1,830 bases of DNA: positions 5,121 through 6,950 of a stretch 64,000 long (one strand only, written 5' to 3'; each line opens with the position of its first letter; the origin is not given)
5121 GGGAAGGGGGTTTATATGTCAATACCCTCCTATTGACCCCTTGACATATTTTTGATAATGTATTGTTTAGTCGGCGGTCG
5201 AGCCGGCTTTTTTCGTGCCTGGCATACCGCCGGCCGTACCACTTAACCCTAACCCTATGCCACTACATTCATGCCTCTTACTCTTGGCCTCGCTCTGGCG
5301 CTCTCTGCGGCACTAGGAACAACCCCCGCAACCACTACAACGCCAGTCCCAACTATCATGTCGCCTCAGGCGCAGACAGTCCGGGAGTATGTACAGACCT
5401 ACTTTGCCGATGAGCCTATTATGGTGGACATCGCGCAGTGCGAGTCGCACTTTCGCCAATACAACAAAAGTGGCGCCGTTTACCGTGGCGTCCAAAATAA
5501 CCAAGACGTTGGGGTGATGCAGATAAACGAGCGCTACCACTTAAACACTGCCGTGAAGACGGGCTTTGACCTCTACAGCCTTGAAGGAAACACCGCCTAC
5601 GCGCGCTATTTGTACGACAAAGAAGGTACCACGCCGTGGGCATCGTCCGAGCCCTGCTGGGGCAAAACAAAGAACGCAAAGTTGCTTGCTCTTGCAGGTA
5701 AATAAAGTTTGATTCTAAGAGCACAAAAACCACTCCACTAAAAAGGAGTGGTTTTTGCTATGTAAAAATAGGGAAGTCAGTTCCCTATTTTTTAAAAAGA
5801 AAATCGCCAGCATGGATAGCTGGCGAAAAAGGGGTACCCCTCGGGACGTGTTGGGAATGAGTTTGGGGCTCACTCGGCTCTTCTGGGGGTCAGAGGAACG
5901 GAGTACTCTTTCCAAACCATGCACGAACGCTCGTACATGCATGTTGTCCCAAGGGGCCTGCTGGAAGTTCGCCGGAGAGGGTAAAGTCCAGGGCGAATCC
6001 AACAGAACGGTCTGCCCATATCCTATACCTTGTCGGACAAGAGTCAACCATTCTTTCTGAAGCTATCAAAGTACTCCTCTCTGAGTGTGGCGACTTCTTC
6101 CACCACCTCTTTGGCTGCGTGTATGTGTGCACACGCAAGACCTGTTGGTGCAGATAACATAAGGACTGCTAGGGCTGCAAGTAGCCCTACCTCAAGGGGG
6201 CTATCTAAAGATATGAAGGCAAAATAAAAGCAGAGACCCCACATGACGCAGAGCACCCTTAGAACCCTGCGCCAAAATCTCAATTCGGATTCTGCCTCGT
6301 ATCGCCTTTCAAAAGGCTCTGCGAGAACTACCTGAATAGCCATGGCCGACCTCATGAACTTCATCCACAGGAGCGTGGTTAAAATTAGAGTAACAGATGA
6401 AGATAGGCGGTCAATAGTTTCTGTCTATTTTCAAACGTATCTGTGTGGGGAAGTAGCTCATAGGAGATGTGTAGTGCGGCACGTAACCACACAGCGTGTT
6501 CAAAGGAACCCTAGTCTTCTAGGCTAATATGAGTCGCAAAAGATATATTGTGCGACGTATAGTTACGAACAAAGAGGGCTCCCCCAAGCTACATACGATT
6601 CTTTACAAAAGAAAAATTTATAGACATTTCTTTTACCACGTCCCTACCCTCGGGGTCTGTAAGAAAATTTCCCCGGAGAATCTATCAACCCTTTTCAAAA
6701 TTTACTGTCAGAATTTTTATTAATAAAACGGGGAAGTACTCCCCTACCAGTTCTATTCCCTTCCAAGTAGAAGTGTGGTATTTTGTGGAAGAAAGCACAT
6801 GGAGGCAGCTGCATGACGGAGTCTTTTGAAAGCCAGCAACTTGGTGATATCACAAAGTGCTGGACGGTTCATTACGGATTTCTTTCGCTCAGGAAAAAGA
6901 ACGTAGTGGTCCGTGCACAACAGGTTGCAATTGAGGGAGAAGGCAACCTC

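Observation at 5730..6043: GC-rich structured non-coding segment with three tandem hairpins; possible unclassified ncRNA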

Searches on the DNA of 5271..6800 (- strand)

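Call 4: search_rna_families(source=window, start=5400, end=6800, threshold=evalue, max_evalue=10, show_alignments=4)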
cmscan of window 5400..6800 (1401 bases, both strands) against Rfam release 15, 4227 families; matches with E-value up to 10: 12.
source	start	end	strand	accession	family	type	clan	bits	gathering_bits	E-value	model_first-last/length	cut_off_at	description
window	5737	5793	+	RF01403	STnc290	Gene; sRNA;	-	26.8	60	0.04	1-65/65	no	STnc290 Hfq binding RNA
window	5720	5789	-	RF02064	STnc370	Gene; sRNA;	-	24.1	54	2.1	1-71/71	no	Enterobacterial sRNA STnc370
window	5710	5794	-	RF00238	ctRNA_pND324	Gene; antisense;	-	22.5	45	1.9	1-86/86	no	ctRNA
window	5697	5754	+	RF02844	RefA9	Gene; antisense;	-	22.4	49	1.2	1-64/64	no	Enterococcus sRNA A9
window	5796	5868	-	RF02846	Ref84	Gene; antisense;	-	21.6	52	6.9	1-87/87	no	Enterococcus sRNA 84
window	5715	5799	+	RF02351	psRNA14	Gene; sRNA;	-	19.5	60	3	1-84/84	no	Proteobacteria sRNA psRNA14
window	5730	5795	-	RF02948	cow-rumen-4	Gene; sRNA;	-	19.4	48.5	3.5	1-64/64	no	cow-rumen-4 RNA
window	5715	5808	+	RF03069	malK-I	Cis-reg;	-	18.6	60.3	1.2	1-181/181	no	malK-I RNA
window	5760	5797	+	RF04255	MIR8001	Gene; miRNA;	-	17.1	90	5.4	1-67/67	no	MIR8001 microRNA precursor family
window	5711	5762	-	RF04343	Plastid-psbA-2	Cis-reg;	CL00153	16.1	55.8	10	1-60/60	no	Plastid-psbA-2 3UTR RNA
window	5807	5888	+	RF02038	SPRY4-IT1_1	Gene; lncRNA;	-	15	50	4.6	1-91/91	no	SPRY4-IT1 conserved region 1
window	5678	5759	+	RF00125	IS128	Gene; sRNA;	-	14.5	80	5.1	122-198/209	no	IS128 RNA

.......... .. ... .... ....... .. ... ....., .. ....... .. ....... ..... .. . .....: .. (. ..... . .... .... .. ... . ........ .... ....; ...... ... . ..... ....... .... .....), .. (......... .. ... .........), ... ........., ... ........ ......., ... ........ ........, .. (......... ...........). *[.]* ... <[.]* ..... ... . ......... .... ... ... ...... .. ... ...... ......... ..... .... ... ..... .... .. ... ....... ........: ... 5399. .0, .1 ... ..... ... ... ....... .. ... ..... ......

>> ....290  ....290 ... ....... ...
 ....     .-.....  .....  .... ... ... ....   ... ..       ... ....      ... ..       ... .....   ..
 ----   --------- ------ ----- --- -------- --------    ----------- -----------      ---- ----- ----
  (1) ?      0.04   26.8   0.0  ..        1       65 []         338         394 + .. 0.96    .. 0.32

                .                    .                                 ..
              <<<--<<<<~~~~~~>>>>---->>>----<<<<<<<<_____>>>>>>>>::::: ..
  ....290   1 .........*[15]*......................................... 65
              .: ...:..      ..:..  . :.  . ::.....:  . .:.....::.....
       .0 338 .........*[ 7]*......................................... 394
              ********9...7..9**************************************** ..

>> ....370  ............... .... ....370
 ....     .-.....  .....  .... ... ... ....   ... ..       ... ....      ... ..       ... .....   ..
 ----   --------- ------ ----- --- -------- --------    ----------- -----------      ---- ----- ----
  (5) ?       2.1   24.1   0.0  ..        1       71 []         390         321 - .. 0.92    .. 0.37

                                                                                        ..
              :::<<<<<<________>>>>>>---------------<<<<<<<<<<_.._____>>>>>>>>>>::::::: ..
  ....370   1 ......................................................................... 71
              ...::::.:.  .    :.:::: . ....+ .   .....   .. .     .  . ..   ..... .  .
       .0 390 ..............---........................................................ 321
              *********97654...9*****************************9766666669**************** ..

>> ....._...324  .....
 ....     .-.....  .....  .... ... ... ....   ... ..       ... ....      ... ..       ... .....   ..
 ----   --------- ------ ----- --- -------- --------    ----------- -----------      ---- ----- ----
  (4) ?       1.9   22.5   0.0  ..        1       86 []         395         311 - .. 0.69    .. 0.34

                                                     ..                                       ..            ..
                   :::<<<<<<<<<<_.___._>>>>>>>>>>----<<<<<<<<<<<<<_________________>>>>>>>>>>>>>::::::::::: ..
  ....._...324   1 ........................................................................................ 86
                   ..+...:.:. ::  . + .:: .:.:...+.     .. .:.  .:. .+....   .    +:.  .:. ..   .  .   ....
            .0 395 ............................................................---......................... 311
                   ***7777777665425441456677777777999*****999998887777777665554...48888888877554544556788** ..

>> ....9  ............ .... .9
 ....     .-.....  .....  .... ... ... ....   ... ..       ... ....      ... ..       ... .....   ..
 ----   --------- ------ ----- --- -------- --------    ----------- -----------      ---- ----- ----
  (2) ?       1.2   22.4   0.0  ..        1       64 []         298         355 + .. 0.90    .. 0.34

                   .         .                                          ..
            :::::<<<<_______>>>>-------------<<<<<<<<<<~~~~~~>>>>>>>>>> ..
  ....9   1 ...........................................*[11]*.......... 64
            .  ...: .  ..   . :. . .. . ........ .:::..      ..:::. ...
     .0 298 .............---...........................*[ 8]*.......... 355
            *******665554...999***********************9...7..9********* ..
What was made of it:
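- On Any Rfam 15 family: In 5400-6800 at E<=10, almost all matches lie on the terminator hairpins and all score far below threshold; the best is STnc290 at 26.8 against 60 bits (call 4).
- No relevant match at E<=10 on either strand (call 4).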

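Call 29: build_rna_model(alignment_id=A2)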
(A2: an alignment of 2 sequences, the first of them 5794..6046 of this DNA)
Model R1 built from alignment A2 (2 sequences, 258 columns); structure: RNAalifold consensus.
model positions 258; base pairs 60; branch points 4; effective number of sequences 1.07; information 0.589 bits per position. Calibrated on 0.2 Mb of random sequence (short: E-values are rough).
structure used (alignment columns):
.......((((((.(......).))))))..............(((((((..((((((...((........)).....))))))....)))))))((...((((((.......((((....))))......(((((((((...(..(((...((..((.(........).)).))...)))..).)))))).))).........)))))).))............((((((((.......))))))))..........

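Call 30: search_with_rna_model(model_id=R1, sources=[window, L003, L004, L005, L006, L007, L008, L009, L010, L011, L012, L013, L014, L015, L016, L017, L018, L019, L020, L021, L022, L023, L024, L025, L026, L027, L028, L029, L030, L031, L032, L033, L034, L035, L036, L037, L038, L039, L040, L041, L042, L043, L044, L045, L046, L047, L048, L049, L050, L051, L052, L053, L054, L055, L056, L057, L058, L059, L060, L061, L062, L063, L064, L065, L066, L067, L068, L069, L070, L071, L072, L073, L074, L075, L076, L077, L078, L079, L080, L081, L082], max_evalue=10)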
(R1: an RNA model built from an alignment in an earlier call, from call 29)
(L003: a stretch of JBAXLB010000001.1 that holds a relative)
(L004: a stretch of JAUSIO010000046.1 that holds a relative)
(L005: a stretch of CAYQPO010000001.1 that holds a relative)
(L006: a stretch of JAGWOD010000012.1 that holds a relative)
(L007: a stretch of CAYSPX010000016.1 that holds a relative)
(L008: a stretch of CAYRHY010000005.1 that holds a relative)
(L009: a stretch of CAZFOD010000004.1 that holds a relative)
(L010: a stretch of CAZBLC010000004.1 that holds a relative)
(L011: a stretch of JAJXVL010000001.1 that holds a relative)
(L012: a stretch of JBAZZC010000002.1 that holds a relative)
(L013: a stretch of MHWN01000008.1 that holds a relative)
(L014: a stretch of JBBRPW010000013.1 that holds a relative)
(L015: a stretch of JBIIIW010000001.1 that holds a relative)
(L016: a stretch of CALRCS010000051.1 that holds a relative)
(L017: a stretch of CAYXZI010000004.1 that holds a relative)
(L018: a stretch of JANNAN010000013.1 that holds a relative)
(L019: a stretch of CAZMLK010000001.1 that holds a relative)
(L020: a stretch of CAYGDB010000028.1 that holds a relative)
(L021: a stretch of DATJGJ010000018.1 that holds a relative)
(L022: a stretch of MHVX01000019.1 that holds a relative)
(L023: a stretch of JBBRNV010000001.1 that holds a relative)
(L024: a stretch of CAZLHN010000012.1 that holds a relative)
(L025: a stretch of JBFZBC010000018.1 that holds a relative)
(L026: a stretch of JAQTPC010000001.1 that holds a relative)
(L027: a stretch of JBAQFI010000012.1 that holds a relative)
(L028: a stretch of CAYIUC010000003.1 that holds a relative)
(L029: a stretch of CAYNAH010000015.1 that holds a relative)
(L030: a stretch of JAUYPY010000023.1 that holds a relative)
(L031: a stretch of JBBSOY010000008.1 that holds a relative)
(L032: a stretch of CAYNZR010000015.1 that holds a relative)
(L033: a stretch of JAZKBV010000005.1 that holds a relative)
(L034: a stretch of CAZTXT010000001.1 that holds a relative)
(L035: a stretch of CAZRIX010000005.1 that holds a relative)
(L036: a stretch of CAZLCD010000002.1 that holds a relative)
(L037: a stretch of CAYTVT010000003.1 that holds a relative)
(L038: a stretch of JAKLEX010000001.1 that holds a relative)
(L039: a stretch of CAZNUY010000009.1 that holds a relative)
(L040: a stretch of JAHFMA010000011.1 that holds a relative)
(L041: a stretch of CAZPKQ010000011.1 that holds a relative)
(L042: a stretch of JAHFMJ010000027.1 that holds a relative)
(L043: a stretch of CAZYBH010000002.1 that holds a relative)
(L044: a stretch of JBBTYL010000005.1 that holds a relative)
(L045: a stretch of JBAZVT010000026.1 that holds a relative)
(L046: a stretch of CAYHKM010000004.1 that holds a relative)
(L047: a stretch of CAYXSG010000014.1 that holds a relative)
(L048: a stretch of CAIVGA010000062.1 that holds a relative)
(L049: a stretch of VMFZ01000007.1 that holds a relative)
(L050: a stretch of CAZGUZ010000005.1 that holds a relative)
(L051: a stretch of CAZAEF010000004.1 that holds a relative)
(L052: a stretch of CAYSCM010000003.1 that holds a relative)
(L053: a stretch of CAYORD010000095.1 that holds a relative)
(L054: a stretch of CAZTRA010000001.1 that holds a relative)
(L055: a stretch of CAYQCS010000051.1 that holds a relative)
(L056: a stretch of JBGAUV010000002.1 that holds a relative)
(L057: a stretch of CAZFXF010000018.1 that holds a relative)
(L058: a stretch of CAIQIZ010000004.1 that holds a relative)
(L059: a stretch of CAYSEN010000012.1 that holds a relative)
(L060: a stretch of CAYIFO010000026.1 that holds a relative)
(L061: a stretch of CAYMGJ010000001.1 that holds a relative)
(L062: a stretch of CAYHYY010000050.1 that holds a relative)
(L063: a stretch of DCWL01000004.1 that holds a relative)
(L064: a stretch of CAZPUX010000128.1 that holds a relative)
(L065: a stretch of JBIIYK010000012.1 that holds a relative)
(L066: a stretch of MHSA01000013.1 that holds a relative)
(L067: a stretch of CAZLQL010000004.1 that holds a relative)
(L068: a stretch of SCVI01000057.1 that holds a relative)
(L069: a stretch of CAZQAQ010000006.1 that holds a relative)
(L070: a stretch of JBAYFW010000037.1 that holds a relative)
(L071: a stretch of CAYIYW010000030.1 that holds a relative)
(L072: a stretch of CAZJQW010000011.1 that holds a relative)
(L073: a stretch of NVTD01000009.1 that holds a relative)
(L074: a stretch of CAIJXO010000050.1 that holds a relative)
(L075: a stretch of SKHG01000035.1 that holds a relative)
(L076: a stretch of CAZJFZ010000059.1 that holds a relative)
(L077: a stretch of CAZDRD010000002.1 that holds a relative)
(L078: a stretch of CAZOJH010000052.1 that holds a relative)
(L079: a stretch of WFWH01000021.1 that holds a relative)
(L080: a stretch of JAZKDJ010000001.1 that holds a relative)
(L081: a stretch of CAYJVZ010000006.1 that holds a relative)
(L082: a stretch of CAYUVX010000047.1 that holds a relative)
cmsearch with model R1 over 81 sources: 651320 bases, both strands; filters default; matches with E-value up to 10: 2.
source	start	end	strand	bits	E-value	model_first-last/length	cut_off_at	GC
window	5794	6049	-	296.9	8.6e-92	1-258/258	no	0.54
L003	4524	4776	-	295.8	1.9e-91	1-258/258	no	0.55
